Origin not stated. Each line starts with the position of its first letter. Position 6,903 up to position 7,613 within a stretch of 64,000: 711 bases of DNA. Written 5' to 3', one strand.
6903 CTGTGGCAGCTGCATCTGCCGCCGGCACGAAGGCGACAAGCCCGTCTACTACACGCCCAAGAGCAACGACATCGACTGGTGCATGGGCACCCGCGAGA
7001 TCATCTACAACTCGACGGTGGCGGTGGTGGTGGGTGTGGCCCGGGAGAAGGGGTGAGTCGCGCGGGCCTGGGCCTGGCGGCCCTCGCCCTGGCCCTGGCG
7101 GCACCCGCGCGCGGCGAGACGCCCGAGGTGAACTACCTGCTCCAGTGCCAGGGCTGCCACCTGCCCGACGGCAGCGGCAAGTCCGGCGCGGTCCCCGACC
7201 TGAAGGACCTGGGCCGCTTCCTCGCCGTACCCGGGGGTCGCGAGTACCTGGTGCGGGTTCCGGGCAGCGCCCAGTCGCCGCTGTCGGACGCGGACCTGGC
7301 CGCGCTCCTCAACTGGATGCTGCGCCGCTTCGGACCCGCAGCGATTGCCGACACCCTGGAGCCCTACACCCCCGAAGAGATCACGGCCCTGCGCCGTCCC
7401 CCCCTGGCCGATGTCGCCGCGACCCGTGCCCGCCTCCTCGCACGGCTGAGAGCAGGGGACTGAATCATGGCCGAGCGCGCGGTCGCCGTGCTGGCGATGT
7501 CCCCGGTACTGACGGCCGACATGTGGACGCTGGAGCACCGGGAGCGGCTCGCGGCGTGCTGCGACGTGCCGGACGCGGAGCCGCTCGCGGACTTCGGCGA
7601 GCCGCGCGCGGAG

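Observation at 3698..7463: TTQ amine dehydrogenase cluster with B-E-D-A + monohaem cytochrome c layout and no MauG/MauF/amicyanin nearby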

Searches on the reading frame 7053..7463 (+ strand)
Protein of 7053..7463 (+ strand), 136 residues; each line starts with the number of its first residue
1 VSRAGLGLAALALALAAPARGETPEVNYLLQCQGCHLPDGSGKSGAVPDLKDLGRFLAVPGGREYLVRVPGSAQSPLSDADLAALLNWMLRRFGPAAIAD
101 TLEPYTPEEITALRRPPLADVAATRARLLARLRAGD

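Call 3: search_protein_families(library=pfam, proteins=[window:7053-7463:+], max_evalue=0.01)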
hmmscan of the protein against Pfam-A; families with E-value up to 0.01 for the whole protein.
window:7053-7463:+ (136 aa): 2 families
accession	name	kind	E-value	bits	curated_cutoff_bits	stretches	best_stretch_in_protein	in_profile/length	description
PF00034.26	Cytochrom_C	-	0.001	20.8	21.3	0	31-53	11-33/90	Cytochrome c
PF13442.11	Cytochrome_CBB3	-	0.0024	18.6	27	0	22-89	4-68/68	Cytochrome C oxidase, cbb3-type, subunit III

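Call 4: search_protein_families(library=ncbifam, proteins=[window:7053-7463:+], max_evalue=0.01)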
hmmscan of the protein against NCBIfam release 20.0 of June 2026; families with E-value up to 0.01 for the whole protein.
window:7053-7463:+ (136 aa): 0 families

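Call 22: find_homologous_proteins(query=window:7053-7463:+, max_evalue=0.001)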
Query window:7053-7463:+ (136 aa): 952 proteins with E <= 0.001 among 3707 candidates; the best 120 are listed.
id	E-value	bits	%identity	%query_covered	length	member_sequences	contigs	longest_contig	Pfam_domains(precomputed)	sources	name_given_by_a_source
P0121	6.9e-78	277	96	100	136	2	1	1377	-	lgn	-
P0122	6.0e-70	251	88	100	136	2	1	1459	-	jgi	-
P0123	1.2e-63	231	84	96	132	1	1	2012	-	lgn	-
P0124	3.3e-60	220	78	100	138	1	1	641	-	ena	-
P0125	3.3e-55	204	80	77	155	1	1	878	-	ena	-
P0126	1.9e-48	182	71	84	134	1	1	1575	-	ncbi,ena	-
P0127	2.4e-48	181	67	85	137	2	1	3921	-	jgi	jgi:mono/diheme cytochrome c family protein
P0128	3.7e-48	181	66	96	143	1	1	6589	-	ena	-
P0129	6.2e-47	177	66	83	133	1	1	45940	-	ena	-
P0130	6.8e-46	173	64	82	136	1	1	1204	-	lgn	-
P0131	3.8e-45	171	61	99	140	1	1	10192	-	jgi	-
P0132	4.0e-45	171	65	80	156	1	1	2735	-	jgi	jgi:mono/diheme cytochrome c family protein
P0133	6.1e-45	170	64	83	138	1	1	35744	-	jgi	jgi:mono/diheme cytochrome c family protein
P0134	7.2e-45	170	60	99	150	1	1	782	-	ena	-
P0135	8.5e-45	170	64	94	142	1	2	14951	-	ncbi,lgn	ncbi:MAG: c-type cytochrome [Myxococcota bacterium]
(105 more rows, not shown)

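Call 41: predict_structure(alignment_id=A2)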
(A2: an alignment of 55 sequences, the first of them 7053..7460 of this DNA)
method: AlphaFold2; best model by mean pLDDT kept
length: 136 residues; sequences in the alignment: 55
mean_pLDDT: 85.1   pTM: 0.76
mean pLDDT of the five models: 85.1, 84.4, 83.5, 82.1, 70.5
residues with pLDDT >= 90: 63; 70-90: 54; 50-70: 19; < 50: 0
segments of 3 or more residues with pLDDT < 50: none
pLDDT, mean of each block of 10 residues (from residue 1): 63 61 87 84 84 89 91 90 95 88 95 86 91 87
secondary structure, 60 per line:
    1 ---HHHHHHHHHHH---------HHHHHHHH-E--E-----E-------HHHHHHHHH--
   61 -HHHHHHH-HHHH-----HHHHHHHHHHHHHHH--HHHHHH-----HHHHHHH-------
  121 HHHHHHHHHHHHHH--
elements in order: H4-14 H24-31 H50-58 H62-68 H70-73 H79-93 H96-101 H107-113 H121-134

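Call 43: fold_search(model_id=the predicted structure, library=pdb)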
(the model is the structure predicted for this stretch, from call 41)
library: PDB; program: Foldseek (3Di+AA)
matches with E <= 10: 32; with E <= 0.001: 2
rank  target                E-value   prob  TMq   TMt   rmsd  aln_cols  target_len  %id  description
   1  1qyz                  5.7e-04  1.00  0.64  0.66   4.0       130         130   32  Characterization of the malformed, recombinant cytochrome rC552 (released 2004-09-28)
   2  1c52                  7.4e-04  1.00  0.65  0.68   3.7       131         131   32  THERMUS THERMOPHILUS CYTOCHROME-C552: A NEW HIGHLY THERMOSTABLE CYTOCHROME-C STRUCTURE OBTAINED BY MAD PHASING (released 1998-06-24)
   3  1dt1                  1.2e-03  1.00  0.62  0.65   4.0       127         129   32  THERMUS THERMOPHILUS CYTOCHROME C552 SYNTHESIZED BY ESCHERICHIA COLI (released 2000-02-18)
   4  1foc_A                1.3e-02  1.00  0.63  0.66   4.0       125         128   33  Cytochrome C557: improperly folded thermus thermophilus C552 (released 2000-11-08)
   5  8hdd_B                2.4e-01  0.95  0.47  0.52   7.8       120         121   23  Complex structure of catalytic, small, and a partial electron transfer subunits from Burkholderia cepacia FAD glucose  (released 2022-12-14)
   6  2zoo_A                4.4e-01  0.96  0.46  0.16   5.1       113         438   17  Crystal structure of nitrite reductase from Pseudoalteromonas haloplanktis TAC125 (released 2009-06-09)
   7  6fja                  5.4e-01  0.96  0.48  0.16   4.3       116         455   20  Crystal structure of T2D three-domain heme-Cu nitrite reductase from Ralstonia pickettii (released 2018-06-27)
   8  3zbm                  6.3e-01  0.94  0.49  0.16   4.2       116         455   20  Structure of M92A variant of three-domain heme-Cu nitrite reductase from Ralstonia pickettii (released 2013-04-03)
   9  9fuj                  1.2e+00  0.89  0.49  0.16   2.9       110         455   19  CRYSTAL STRUCTURE OF REDUCED F295L MUTANT OF THREE-DOMAIN HEME-CU NITRITE REDUCTASE FROM RALSTONIA PICKETTII (released 2025-07-09)
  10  8yts_A                1.8e+00  0.51  0.33  0.52   5.9        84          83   21  The structure of the cytochrome c546/556 from Thioalkalivibrio paradoxus with unusual UV-Vis spectral features at atom (released 2024-04-24)
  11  5mxy                  1.9e+00  0.16  0.28  0.41  10.3        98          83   20  KustC0563 c-type cytochrome (released 2018-02-14)
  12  9fui                  2.3e+00  0.72  0.49  0.16   2.9       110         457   19  CRYSTAL STRUCTURE OF NITRIC OXIDE TREATED F295L MUTANT OF THREE-DOMAIN HEME-CU NITRITE REDUCTASE FROM RALSTONIA PICKETTI (released 2025-07-09)
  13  1gjq_A                4.1e+00  0.07  0.26  0.08  13.6       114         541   19  Pseudomonas aeruginosa cd1 nitrite reductase reduced cyanide complex (released 2002-08-01)
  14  3dp5                  5.0e+00  0.18  0.37  0.47   4.8        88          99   18  Crystal structure of Geobacter sulfurreducens OmcF with N-terminal Strep-tag II (released 2008-09-02)
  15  4h0k_A                5.0e+00  0.15  0.34  0.50   5.4        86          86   16  Mutant m58h of Nostoc sp cytochrome c6 (released 2013-09-11)
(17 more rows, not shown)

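Call 44: search_protein_representatives(protein=window:7053-7460:+)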
Query: 136 residues. Proteins with E-value up to 0.001 (for the whole library): 1224; up to 1e-10: 814; up to 1e-30: 24. The best 150 are listed.
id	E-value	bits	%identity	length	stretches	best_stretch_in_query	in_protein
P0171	2.8e-43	163.3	65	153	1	4-132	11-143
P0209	4.7e-42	159.4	64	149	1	9-128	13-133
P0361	2.4e-38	147.4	56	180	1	10-133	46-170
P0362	8.2e-38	145.7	59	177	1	6-133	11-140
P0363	1.6e-37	144.7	45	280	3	13-134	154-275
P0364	3.0e-37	143.8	46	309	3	26-134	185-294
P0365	1.3e-35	138.5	60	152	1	6-132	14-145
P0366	7.2e-35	136.1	56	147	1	5-133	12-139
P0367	6.1e-34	133.1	53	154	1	12-133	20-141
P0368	1.0e-33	132.4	52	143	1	22-134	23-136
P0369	1.8e-33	131.6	44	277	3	17-130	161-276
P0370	2.9e-33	131.0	45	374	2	12-133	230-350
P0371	3.7e-33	130.6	52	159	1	8-131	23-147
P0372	3.8e-33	130.5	58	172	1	4-130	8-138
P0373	1.2e-32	129.0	49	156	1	11-136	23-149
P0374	1.7e-32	128.4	38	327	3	10-133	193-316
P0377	7.6e-32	126.3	44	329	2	22-133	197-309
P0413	7.3e-28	113.4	41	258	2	15-132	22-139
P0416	1.1e-27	112.9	44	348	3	23-134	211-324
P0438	7.1e-27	110.3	52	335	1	11-132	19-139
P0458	9.4e-26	106.6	57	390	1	36-134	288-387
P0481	5.5e-25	104.1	53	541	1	10-131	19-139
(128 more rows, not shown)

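Call 46: search_protein_families(library=pfam, proteins=[P0363, P0364, P0370, P0374, P0377, P0438, P0458, P0481, P0413, P0416], max_evalue=0.01)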
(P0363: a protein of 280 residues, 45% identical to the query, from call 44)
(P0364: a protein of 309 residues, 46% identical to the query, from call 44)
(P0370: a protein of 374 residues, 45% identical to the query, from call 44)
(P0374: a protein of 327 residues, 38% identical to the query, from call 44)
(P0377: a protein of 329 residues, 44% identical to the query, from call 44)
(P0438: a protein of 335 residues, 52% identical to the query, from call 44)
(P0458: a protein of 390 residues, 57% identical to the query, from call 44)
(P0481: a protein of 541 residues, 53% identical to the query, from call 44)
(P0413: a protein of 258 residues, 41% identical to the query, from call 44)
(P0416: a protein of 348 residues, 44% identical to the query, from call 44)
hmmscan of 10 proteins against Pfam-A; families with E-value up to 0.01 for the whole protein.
P0363 (280 aa): 3 families
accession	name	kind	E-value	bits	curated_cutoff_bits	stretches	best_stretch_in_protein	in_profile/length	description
PF00034.26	Cytochrom_C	-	4.8e-16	60.3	21.3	1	20-108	1-87/90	Cytochrome c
PF13442.11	Cytochrome_CBB3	-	3.8e-12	46.8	27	1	20-106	3-67/68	Cytochrome C oxidase, cbb3-type, subunit III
PF21342.2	SoxA-TsdA_cyt-c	-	0.0026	18.2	27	0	161-192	6-40/88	SoxA/TsdA, cytochrome c domain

P0364 (309 aa): 3 families
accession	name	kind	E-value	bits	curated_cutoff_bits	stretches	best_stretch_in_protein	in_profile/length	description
PF00034.26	Cytochrom_C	-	2.8e-12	48.2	21.3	1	26-114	1-87/90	Cytochrome c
PF13442.11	Cytochrome_CBB3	-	1e-11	45.4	27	1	26-113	3-68/68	Cytochrome C oxidase, cbb3-type, subunit III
PF09699.15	Paired_CXXCH_1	-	0.004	17.3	20.6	0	35-49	8-21/41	Doubled CXXCH motif (Paired_CXXCH_1)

P0370 (374 aa): 2 families
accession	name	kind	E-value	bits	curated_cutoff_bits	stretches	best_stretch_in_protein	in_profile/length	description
PF00034.26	Cytochrom_C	-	6.6e-12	47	21.3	2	51-136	6-89/90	Cytochrome c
PF13442.11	Cytochrome_CBB3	-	1.4e-08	35.4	27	1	50-132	7-67/68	Cytochrome C oxidase, cbb3-type, subunit III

P0374 (327 aa): 2 families
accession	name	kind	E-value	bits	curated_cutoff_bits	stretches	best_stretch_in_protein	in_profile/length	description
PF00034.26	Cytochrom_C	-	6.5e-13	50.3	21.3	1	33-118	5-88/90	Cytochrome c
PF13442.11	Cytochrome_CBB3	-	3.5e-08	34.1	27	1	33-115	7-67/68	Cytochrome C oxidase, cbb3-type, subunit III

P0377 (329 aa): 2 families
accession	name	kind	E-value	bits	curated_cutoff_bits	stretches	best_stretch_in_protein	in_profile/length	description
PF00034.26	Cytochrom_C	-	7.4e-12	46.9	21.3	1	53-136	6-87/90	Cytochrome c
PF13442.11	Cytochrome_CBB3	-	2.5e-08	34.6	27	1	49-134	4-67/68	Cytochrome C oxidase, cbb3-type, subunit III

P0438 (335 aa): 3 families
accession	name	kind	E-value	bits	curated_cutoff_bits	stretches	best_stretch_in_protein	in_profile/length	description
PF03150.19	CCP_MauG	-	2.7e-23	83.7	25.6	1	204-334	2-89/149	Di-haem cytochrome c peroxidase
PF13442.11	Cytochrome_CBB3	-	0.00016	22.4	27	0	36-99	9-68/68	Cytochrome C oxidase, cbb3-type, subunit III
PF00034.26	Cytochrom_C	-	0.001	20.8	21.3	0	40-61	11-32/90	Cytochrome c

P0458 (390 aa): 3 families
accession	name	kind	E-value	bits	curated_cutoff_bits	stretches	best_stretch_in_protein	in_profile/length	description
PF13242.12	Hydrolase_like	-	1.4e-09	38.2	22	1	242-287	3-48/75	HAD-hyrolase-like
PF13419.12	HAD_2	-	2.1e-08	34.9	23.8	1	212-286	104-177/178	Haloacid dehalogenase-like hydrolase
PF00702.32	Hydrolase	-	2.2e-06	28.7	26.4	1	182-279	95-189/191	haloacid dehalogenase-like hydrolase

P0481 (541 aa): 5 families
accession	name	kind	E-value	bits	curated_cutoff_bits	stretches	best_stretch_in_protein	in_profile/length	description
PF03150.19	CCP_MauG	-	6.8e-40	137.5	25.6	1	176-353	3-148/149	Di-haem cytochrome c peroxidase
PF00034.26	Cytochrom_C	-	1.7e-06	29.7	21.3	0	40-63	10-33/90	Cytochrome c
PF13442.11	Cytochrome_CBB3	-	6.5e-05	23.6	27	0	35-100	7-68/68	Cytochrome C oxidase, cbb3-type, subunit III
PF14522.11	Cytochrome_C7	-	0.0022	18.2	24.8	0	193-207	40-54/67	Cytochrome c7 and related cytochrome c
PF22113.1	Mtrc-MtrF_II-IV_dom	-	0.0075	16.2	30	0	364-382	113-131/176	Outer membrane cytochrome MtrC/MtrF-like, domains II/IV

P0413 (258 aa): 3 families
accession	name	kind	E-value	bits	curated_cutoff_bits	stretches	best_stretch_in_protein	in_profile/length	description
PF00034.26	Cytochrom_C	-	9.2e-10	40.2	21.3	1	169-222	11-64/90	Cytochrome c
PF13442.11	Cytochrome_CBB3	-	8.8e-06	26.4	27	0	28-55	3-25/68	Cytochrome C oxidase, cbb3-type, subunit III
PF09699.15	Paired_CXXCH_1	-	0.009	16.1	20.6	0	165-176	27-38/41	Doubled CXXCH motif (Paired_CXXCH_1)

P0416 (348 aa): 2 families
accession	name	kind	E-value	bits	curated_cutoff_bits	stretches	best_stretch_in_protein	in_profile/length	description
PF00034.26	Cytochrom_C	-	1e-07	33.6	21.3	0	59-142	8-87/90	Cytochrome c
PF13442.11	Cytochrome_CBB3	-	0.00019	22.2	27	0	213-278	7-68/68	Cytochrome C oxidase, cbb3-type, subunit III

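Call 47: find_encoding_contigs(protein=P0481, flank=8000, max_places=3)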
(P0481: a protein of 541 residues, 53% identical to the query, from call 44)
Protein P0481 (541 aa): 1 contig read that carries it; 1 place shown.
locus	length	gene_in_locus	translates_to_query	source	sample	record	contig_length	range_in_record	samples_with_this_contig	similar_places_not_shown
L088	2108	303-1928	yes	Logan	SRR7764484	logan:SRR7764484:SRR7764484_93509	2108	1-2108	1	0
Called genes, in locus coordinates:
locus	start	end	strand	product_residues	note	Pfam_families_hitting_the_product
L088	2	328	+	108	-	?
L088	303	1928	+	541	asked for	PF00034:Cytochrom_C (faint), PF03150:CCP_MauG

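Call 50: list_cluster_members(proteins=[P0481, P0438])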
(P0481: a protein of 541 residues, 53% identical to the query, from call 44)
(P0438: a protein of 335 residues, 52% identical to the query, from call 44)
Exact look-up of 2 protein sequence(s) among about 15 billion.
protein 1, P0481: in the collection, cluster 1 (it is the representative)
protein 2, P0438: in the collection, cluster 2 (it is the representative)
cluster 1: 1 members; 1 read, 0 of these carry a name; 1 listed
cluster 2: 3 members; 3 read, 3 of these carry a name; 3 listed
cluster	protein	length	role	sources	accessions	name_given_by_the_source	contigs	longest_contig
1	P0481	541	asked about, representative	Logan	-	-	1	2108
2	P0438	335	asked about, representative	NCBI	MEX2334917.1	MAG: cytochrome-c peroxidase, partial [Pseudohongiella sp.]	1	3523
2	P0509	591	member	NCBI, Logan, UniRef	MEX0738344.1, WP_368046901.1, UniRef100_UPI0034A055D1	MAG: cytochrome c peroxidase [Pseudohongiella sp.] | cytochrome-c peroxidase n=1 Tax=Pseudohongiella sp. TaxID=1979412 RepID=UPI0034A055D1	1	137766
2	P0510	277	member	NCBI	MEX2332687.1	MAG: cytochrome c peroxidase, partial [Pseudohongiella sp.]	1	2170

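Call 51: find_encoding_contigs(protein=P0509, flank=10000, max_places=2)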
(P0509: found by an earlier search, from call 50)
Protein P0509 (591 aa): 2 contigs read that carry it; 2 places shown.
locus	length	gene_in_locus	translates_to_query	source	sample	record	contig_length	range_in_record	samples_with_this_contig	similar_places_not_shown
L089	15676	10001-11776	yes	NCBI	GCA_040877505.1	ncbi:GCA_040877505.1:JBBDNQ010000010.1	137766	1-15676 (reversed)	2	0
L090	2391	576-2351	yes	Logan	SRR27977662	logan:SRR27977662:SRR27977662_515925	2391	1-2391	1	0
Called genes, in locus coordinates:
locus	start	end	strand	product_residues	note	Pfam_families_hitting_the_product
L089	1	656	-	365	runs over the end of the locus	PF09994:T6SS_Tle1-like_cat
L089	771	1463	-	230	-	PF13578:Methyltransf_24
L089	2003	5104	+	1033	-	PF07715:Plug, PF00593:TonB_dep_Rec_b-barrel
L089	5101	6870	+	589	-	PF23914:TPR_CcmH_CycH (weak), PF13432:TPR_16, PF14559:TPR_19, PF13428:TPR_14 (weak), PF23914:TPR_CcmH_CycH (weak), PF14559:TPR_19, PF00685:Sulfotransfer_1, PF13469:Sulfotransfer_3, +12 more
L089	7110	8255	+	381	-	PF06433:Me-amine-dh_H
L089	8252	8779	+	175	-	PF07291:MauE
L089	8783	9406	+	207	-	-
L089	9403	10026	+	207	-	PF02975:Me-amine-dh_L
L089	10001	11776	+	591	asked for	PF00034:Cytochrom_C (faint), PF13442:Cytochrome_CBB3 (faint), PF03150:CCP_MauG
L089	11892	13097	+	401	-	PF13091:PLDc_2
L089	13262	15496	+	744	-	-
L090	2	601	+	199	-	?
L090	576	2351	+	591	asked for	PF00034:Cytochrom_C (faint), PF13442:Cytochrome_CBB3 (faint), PF03150:CCP_MauG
